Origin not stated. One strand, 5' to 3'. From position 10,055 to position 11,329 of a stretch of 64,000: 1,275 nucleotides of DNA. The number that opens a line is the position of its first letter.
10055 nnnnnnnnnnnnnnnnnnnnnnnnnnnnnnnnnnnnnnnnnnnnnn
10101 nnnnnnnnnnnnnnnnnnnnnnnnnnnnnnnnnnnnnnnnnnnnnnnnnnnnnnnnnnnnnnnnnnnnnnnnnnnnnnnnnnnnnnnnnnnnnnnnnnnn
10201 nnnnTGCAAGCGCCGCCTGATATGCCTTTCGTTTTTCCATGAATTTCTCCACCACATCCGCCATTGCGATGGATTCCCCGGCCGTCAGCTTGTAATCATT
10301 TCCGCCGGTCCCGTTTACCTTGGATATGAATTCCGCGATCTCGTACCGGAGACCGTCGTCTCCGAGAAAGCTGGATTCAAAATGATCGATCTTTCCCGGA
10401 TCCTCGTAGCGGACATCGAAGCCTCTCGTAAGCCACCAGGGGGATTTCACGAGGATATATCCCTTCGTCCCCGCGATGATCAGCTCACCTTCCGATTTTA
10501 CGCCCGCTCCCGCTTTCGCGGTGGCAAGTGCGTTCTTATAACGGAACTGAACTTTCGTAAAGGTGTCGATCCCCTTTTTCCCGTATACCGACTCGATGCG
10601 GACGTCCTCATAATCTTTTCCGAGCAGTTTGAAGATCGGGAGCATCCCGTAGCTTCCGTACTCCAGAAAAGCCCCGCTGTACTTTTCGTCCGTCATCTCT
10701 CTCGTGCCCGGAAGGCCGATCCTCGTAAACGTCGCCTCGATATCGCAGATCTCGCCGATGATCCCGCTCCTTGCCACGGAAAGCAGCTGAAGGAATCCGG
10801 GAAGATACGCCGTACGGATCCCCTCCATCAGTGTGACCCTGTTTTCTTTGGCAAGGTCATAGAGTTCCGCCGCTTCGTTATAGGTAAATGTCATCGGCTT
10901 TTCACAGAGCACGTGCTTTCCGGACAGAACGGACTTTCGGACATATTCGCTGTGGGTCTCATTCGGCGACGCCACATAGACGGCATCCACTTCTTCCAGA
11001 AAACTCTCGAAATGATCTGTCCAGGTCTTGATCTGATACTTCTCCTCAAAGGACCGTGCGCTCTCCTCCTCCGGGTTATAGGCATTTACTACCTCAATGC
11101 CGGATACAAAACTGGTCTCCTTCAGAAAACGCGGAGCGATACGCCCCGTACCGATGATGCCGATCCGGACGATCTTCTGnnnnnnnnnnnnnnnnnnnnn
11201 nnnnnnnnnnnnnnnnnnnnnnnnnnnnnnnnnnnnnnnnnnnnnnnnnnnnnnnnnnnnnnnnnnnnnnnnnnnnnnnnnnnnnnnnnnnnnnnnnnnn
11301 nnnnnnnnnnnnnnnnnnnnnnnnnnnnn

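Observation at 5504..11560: Cytidylyltransferase fused to a Gfo/Idh/MocA oxidoreductase, followed by a tandem oxidoreductase paralogue, a GDPD and a TagF-like polymerase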

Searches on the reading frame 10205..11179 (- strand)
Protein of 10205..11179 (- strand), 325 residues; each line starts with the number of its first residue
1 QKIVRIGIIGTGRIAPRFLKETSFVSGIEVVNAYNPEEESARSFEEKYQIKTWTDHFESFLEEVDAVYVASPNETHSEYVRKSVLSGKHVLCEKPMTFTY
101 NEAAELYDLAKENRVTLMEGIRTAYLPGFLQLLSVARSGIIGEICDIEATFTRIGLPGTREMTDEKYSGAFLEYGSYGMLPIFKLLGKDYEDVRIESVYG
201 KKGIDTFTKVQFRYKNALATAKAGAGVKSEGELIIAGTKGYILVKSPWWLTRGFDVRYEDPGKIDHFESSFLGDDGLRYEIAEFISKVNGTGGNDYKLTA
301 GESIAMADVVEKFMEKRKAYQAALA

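Call 82: search_solved_structures(query=window:10205-11179:-, max_evalue=1e-10, show_alignments=5)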
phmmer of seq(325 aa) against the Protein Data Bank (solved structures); distinct sequences matched with E-value up to 1e-10: 38.
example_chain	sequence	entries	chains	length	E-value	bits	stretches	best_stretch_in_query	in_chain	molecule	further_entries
3evn_A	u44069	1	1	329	6.5e-27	97.9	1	4-259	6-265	Oxidoreductase, Gfo/Idh/MocA family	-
3e9m_A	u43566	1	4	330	3e-21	79.3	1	4-250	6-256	Oxidoreductase, Gfo/Idh/MocA family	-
3rbv_A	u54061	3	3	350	2.6e-17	66.4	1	4-193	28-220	Sugar 3-ketoreductase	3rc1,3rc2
3rc7_A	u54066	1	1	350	8.7e-17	64.7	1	4-193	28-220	Sugar 3-ketoreductase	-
3rcb_A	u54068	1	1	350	9.2e-17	64.6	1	4-193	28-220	Sugar 3-ketoreductase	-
3rc9_A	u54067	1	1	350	1.8e-16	63.7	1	4-193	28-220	Sugar 3-ketoreductase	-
4iq0_A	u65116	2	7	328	5.7e-16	62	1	3-192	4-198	Oxidoreductase, Gfo/Idh/MocA family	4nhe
2ho5_A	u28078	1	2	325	8.4e-16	61.4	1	4-192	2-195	Oxidoreductase, Gfo/Idh/MocA family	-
4had_A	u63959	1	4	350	1.2e-15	60.9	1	2-269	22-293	Probable oxidoreductase protein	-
3hnp_A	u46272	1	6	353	1.3e-15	60.8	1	5-241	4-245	Oxidoreductase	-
3fd8_A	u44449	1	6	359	9.8e-15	57.9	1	4-230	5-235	Oxidoreductase, Gfo/Idh/MocA family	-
3i23_A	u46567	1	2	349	1e-14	57.9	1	4-230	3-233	Oxidoreductase, Gfo/Idh/MocA family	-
2o48_X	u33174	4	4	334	2.2e-14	56.8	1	4-257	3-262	Dimeric dihydrodiol dehydrogenase | Trans-1,2-dihydrobenzene-1,2-diol dehydrogenase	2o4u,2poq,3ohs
9m3d_B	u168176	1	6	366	2.3e-14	56.7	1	4-178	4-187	DgpA1 from W974-1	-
4l9r_A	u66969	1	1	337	7.5e-14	55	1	4-202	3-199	Inositol 2-dehydrogenase/D-chiro-inositol 3-dehydrogenase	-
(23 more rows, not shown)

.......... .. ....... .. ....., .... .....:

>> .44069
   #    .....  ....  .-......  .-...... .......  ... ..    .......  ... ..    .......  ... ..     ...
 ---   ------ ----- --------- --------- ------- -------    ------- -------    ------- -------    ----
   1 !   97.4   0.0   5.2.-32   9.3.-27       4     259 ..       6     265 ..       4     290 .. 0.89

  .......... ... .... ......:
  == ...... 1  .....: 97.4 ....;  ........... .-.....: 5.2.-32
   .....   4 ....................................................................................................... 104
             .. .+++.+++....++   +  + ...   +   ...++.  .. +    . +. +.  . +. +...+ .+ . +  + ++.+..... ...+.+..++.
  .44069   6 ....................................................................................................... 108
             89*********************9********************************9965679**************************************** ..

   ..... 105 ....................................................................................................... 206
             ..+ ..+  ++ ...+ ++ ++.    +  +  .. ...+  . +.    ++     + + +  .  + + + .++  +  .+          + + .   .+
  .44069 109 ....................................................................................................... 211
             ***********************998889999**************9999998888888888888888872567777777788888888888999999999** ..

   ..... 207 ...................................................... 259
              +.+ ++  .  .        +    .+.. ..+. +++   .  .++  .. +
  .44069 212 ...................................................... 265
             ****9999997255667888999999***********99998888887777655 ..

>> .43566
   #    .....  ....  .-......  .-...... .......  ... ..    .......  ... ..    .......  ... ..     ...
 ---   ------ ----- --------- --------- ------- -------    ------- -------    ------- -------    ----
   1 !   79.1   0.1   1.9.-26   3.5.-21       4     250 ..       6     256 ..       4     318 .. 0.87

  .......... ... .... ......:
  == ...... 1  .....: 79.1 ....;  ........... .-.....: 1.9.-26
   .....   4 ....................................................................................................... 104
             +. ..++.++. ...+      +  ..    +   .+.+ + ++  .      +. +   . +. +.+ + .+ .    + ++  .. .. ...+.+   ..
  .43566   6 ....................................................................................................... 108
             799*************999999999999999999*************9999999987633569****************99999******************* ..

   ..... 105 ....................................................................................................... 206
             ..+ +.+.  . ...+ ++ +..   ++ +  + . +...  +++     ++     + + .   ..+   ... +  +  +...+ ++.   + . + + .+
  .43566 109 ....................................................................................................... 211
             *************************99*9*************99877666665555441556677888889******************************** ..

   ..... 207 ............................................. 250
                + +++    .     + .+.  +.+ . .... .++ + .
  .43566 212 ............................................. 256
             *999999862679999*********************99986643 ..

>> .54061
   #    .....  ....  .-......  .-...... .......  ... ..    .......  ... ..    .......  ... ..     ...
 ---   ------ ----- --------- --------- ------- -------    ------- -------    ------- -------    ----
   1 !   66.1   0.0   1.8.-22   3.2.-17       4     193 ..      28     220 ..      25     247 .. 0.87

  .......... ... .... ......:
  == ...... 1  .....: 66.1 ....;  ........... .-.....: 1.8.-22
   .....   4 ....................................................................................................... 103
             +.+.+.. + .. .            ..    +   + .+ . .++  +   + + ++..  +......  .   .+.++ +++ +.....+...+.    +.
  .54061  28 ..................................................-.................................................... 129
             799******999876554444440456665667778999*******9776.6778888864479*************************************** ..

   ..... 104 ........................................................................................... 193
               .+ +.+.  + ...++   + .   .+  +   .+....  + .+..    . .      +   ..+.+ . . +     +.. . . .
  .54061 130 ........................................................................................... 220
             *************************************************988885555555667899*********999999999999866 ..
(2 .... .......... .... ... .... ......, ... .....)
